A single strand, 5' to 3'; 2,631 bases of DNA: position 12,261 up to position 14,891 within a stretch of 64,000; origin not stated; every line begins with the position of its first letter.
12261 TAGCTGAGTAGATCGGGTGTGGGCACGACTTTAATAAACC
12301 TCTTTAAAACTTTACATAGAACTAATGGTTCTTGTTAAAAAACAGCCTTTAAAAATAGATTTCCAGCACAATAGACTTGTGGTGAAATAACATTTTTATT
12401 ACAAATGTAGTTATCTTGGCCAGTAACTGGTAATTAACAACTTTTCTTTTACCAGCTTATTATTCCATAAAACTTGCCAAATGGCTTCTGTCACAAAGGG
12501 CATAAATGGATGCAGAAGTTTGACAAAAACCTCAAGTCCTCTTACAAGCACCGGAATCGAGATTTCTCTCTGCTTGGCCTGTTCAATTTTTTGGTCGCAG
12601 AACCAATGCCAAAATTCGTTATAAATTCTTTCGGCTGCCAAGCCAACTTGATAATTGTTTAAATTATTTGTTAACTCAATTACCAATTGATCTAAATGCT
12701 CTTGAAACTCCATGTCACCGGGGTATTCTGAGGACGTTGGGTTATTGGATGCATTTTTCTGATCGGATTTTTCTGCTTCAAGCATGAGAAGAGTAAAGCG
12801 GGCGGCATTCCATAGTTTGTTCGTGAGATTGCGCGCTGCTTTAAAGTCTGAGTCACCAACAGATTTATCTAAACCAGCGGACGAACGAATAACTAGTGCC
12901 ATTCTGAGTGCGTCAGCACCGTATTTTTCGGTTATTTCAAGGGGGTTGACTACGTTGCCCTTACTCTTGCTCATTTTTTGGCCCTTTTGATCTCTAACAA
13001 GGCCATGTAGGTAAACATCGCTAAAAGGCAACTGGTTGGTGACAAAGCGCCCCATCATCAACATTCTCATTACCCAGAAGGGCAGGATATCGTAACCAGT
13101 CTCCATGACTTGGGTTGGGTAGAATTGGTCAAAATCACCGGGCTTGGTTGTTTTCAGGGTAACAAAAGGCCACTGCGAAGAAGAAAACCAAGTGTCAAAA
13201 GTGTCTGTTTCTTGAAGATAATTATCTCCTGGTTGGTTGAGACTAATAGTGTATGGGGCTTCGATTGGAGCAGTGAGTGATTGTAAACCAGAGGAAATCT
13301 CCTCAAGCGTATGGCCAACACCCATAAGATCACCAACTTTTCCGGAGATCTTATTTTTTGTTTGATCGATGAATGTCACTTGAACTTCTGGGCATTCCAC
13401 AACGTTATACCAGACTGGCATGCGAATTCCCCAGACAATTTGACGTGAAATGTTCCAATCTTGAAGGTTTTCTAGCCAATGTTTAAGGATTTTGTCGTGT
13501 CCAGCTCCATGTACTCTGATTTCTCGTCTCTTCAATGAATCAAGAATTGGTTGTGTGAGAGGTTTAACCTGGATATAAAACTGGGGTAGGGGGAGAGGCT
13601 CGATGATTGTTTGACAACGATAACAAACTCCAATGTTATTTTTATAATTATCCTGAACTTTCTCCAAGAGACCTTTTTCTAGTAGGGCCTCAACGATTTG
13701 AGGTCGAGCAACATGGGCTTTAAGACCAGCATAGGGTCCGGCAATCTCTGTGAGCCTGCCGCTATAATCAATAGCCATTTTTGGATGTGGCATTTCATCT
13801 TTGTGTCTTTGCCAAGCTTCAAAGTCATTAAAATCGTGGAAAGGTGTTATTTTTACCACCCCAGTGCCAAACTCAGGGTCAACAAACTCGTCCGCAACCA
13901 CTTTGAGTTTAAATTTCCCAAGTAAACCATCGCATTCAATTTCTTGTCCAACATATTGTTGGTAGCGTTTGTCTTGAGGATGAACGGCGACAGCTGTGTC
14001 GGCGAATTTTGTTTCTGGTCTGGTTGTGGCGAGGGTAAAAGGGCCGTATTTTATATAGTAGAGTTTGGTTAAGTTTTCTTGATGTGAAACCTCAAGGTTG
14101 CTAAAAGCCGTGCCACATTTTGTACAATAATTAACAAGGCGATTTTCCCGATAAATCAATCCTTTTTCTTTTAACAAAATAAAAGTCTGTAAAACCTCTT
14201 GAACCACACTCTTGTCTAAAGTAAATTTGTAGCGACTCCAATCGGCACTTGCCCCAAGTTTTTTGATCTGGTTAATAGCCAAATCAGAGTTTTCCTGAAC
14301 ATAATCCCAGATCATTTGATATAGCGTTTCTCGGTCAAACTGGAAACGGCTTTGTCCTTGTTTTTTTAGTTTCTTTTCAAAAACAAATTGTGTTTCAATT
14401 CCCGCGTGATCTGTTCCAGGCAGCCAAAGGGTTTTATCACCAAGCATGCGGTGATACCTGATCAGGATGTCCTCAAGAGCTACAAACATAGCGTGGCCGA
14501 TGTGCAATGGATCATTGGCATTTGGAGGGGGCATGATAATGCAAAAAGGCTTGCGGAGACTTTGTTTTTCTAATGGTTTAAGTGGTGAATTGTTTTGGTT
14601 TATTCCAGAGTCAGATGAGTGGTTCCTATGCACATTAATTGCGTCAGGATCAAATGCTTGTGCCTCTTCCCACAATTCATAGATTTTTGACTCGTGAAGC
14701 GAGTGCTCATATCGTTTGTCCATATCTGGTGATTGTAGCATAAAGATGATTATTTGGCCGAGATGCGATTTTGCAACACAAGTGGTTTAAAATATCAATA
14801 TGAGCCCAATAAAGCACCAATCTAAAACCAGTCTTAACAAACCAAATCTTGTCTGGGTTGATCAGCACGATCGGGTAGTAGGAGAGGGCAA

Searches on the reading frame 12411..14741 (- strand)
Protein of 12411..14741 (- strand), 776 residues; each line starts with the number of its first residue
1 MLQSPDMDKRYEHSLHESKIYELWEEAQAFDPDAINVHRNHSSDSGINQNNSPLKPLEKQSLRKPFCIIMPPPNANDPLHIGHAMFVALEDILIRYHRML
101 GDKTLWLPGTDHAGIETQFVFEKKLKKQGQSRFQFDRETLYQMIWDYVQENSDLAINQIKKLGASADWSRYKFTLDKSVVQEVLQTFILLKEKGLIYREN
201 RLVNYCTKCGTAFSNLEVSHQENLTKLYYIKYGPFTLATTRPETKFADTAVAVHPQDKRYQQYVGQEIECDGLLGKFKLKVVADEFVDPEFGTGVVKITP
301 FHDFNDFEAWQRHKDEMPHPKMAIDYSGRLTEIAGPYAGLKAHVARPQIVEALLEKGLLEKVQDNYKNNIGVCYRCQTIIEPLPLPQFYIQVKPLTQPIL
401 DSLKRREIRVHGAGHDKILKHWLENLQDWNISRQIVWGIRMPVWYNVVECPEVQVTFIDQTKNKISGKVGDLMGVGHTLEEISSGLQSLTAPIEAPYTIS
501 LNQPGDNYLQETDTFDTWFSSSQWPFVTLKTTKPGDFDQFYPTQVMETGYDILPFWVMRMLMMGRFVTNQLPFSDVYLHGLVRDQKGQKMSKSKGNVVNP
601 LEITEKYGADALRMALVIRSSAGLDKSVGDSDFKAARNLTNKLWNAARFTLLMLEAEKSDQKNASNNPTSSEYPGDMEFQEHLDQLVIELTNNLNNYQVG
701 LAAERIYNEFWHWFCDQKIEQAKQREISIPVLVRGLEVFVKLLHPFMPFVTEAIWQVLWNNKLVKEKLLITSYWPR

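Call 86: search_protein_families(library=pfam, proteins=[window:12411-14741:-], max_evalue=0.001)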
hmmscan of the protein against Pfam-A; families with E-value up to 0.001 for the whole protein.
window:12411-14741:- (776 aa): 3 families
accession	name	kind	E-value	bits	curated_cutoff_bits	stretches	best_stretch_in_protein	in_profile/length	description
PF00133.28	tRNA-synt_1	-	9.4e-112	374.2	22.7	1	58-625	17-410/414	tRNA synthetases class I (I, L, M and V)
PF09334.17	tRNA-synt_1g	-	2.7e-24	86.1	20.1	2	71-217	6-134/391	tRNA synthetases class I (M)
PF08264.19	Anticodon_1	-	3.3e-19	69.6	25.1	1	680-775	5-105/148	Anticodon-binding domain of tRNA ligase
